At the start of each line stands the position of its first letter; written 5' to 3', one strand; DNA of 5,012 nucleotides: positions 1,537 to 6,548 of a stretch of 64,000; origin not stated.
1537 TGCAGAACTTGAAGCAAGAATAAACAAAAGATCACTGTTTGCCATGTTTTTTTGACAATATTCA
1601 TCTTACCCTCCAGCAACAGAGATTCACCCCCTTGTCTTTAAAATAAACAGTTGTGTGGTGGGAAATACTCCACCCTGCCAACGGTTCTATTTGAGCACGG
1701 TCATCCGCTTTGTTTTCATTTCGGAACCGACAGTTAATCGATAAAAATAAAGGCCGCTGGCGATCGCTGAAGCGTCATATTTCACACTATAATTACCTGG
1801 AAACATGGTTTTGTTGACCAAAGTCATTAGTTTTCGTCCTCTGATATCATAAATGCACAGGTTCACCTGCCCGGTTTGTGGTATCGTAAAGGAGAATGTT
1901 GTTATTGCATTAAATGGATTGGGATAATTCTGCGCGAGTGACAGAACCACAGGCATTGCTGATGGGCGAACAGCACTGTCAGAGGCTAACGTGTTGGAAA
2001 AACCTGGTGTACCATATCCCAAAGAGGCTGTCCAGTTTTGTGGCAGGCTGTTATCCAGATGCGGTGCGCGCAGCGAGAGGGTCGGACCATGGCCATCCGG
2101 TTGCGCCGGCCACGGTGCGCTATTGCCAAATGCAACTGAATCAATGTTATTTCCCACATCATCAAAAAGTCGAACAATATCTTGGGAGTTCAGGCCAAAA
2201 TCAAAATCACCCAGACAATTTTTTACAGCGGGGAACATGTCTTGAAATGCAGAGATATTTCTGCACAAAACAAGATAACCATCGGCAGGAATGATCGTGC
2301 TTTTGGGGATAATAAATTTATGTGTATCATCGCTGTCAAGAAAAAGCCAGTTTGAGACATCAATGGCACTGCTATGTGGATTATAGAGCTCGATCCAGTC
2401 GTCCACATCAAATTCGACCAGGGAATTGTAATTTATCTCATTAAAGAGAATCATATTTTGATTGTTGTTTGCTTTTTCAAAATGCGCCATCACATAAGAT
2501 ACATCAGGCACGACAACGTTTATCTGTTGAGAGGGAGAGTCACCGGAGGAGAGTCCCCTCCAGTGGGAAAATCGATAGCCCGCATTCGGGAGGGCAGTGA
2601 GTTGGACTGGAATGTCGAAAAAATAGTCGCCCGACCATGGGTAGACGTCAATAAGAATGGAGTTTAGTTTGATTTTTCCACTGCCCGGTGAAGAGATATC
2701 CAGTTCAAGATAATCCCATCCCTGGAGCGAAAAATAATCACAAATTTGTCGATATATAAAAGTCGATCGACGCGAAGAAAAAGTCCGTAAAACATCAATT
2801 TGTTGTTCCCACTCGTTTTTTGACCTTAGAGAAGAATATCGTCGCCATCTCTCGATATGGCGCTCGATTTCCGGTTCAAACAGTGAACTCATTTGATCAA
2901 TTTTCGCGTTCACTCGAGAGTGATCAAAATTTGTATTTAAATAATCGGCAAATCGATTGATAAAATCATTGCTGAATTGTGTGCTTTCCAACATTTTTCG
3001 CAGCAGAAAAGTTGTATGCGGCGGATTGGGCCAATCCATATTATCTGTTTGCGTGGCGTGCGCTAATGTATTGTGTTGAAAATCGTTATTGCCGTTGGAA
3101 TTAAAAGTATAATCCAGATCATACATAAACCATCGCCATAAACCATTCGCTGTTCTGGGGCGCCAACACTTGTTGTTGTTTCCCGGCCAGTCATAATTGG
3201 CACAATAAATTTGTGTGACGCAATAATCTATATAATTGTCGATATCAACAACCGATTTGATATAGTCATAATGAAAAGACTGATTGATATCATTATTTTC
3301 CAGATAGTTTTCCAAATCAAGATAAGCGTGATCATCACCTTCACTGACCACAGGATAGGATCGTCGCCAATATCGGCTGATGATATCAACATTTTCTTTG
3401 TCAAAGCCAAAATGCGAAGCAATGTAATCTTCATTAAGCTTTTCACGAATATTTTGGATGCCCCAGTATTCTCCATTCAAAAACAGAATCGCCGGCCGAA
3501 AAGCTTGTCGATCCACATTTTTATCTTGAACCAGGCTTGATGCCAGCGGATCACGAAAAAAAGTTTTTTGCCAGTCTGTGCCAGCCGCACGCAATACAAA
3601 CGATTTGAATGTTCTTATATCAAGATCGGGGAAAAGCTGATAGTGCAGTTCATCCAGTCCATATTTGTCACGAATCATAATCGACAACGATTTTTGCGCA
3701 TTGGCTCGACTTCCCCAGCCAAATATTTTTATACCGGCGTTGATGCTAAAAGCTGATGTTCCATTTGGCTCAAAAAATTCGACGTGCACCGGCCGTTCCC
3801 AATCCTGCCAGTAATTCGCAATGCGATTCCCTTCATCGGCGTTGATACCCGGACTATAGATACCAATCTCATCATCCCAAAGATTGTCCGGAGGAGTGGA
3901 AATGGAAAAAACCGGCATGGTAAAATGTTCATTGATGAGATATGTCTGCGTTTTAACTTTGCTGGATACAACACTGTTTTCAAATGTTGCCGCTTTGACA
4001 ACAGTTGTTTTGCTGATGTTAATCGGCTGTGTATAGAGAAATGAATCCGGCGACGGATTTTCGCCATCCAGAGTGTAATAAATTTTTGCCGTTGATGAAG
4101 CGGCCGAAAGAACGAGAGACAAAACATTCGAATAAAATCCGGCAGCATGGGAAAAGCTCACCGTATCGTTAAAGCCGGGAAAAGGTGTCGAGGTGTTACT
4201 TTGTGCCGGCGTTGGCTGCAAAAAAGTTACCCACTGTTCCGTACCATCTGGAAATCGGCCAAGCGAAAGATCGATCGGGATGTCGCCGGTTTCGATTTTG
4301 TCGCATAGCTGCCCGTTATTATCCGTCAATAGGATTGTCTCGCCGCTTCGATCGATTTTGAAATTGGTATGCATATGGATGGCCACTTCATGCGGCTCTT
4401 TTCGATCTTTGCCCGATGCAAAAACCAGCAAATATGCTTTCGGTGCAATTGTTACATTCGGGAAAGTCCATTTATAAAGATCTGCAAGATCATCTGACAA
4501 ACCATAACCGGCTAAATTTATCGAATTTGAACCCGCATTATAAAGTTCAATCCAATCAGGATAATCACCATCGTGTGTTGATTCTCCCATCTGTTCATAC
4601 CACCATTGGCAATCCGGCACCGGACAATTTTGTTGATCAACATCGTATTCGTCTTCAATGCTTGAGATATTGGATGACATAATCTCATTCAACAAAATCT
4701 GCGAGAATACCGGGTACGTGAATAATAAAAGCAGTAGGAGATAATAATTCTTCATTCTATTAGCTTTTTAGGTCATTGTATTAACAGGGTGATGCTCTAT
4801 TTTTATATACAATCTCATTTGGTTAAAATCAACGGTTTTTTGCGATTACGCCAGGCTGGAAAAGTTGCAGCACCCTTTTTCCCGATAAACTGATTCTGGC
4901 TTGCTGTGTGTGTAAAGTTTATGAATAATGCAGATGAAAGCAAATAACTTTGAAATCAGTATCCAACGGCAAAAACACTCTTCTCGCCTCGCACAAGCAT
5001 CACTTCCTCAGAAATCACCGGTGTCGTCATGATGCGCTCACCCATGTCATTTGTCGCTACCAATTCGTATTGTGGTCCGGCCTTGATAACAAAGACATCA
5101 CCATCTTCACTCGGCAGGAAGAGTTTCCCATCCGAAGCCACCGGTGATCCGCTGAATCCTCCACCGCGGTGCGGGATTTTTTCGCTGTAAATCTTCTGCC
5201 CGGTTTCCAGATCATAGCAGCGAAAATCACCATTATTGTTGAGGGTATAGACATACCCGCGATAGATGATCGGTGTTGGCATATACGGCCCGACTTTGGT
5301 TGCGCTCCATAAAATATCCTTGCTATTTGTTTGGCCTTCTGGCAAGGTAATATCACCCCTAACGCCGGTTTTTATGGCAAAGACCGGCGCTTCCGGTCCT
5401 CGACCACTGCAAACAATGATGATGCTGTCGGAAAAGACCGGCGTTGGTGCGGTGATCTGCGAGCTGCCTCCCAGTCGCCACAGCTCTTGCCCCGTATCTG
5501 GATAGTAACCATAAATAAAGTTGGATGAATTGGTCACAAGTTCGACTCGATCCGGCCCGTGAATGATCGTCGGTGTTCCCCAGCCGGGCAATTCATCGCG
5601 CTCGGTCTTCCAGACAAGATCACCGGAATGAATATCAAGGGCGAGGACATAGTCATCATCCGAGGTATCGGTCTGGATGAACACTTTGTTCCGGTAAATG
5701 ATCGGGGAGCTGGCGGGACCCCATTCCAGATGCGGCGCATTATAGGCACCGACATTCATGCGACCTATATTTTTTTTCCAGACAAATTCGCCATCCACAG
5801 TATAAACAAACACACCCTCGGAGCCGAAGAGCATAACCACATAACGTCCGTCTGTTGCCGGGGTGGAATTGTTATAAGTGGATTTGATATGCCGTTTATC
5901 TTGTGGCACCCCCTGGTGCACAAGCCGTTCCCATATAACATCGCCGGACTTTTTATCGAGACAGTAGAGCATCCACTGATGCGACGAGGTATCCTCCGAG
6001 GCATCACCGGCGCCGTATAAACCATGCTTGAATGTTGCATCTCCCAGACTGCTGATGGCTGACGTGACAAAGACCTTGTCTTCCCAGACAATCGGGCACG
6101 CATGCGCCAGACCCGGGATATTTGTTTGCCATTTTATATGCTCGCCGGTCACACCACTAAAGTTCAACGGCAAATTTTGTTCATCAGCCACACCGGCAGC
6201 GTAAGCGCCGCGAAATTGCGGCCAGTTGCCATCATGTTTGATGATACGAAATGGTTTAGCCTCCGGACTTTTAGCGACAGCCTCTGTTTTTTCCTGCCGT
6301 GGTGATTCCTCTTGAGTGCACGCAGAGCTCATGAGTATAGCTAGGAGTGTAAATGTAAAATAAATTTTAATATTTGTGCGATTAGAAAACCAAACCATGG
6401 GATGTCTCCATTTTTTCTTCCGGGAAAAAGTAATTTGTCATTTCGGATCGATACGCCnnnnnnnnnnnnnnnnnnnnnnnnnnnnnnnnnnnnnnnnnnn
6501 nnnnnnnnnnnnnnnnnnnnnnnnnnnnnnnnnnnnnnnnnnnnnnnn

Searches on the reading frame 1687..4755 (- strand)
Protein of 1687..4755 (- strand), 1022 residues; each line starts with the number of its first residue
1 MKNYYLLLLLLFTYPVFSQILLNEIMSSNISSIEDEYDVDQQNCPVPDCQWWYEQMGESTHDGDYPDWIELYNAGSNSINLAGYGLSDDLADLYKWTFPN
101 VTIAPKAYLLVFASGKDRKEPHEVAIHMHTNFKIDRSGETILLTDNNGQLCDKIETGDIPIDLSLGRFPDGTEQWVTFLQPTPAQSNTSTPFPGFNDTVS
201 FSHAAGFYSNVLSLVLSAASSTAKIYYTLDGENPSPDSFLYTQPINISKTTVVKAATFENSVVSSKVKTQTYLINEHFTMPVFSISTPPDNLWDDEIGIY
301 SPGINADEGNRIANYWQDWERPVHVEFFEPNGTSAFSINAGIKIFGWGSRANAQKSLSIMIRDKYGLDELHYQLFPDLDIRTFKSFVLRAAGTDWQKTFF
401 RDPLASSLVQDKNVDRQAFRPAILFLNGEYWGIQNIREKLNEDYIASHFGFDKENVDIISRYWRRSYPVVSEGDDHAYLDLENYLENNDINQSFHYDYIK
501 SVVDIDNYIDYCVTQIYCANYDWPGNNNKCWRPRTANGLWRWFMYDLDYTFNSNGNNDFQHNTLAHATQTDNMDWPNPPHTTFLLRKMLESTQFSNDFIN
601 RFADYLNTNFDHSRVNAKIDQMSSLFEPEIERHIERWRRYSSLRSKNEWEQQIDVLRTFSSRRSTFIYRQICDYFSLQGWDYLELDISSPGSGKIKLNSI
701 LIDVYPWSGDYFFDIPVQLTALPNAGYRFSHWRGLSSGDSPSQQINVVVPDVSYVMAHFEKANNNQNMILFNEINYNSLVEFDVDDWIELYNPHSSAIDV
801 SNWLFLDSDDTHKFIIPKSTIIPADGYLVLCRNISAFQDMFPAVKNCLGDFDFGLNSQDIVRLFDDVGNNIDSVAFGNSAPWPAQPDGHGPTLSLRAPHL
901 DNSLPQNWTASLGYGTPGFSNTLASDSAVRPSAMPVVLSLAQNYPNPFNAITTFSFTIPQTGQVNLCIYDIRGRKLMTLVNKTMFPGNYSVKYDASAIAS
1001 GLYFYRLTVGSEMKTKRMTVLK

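Call 8: search_protein_families(library=pfam, proteins=[window:1687-4755:-], max_evalue=0.0001)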
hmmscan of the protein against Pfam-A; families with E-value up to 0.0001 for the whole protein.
window:1687-4755:- (1022 aa): 6 families
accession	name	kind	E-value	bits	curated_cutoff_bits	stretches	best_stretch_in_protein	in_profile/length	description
PF08757.17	CotH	-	2.9e-51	175.3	23.8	1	342-666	1-321/322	CotH kinase protein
PF00932.25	LTD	-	1.4e-30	106.3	34.3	2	61-156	19-107/109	Lamin Tail Domain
PF13290.12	CHB_HEX_C_1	-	1.4e-16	60.6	22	1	204-269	2-67/67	Chitobiase/beta-hexosaminidase C-terminal domain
PF13287.12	Fn3_assoc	-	2.3e-15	56.9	23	1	216-272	3-59/59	Fn3 associated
PF18962.6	Por_Secre_tail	-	1.2e-08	35.5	27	1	944-1019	2-74/75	Secretion system C-terminal sorting domain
PF18998.6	Flg_new_2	-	8.3e-06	26.1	23.6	1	717-762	25-72/73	Divergent InlB B-repeat domain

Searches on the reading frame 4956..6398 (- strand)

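Call 8: search_protein_families(library=pfam, proteins=[window:4956-6398:-], max_evalue=0.0001)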
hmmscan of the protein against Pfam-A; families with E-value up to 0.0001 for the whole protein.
window:4956-6398:- (480 aa): 3 families
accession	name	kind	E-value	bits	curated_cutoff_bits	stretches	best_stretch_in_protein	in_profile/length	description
PF13360.13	PQQ_2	-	1.1e-19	71.4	27.6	1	144-403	5-230/233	Outer membrane protein assembly factor BamB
PF13570.13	Beta-prop_ACSF4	-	2.9e-17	63.5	133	2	143-327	72-222/329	Beta-alanine-activating enzyme, beta-propeller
PF01011.28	PQQ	-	7.5e-05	22.1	26.7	0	202-267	506-576/595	Glucose/ethanol/alcohol dehydrogenase, beta-propeller domain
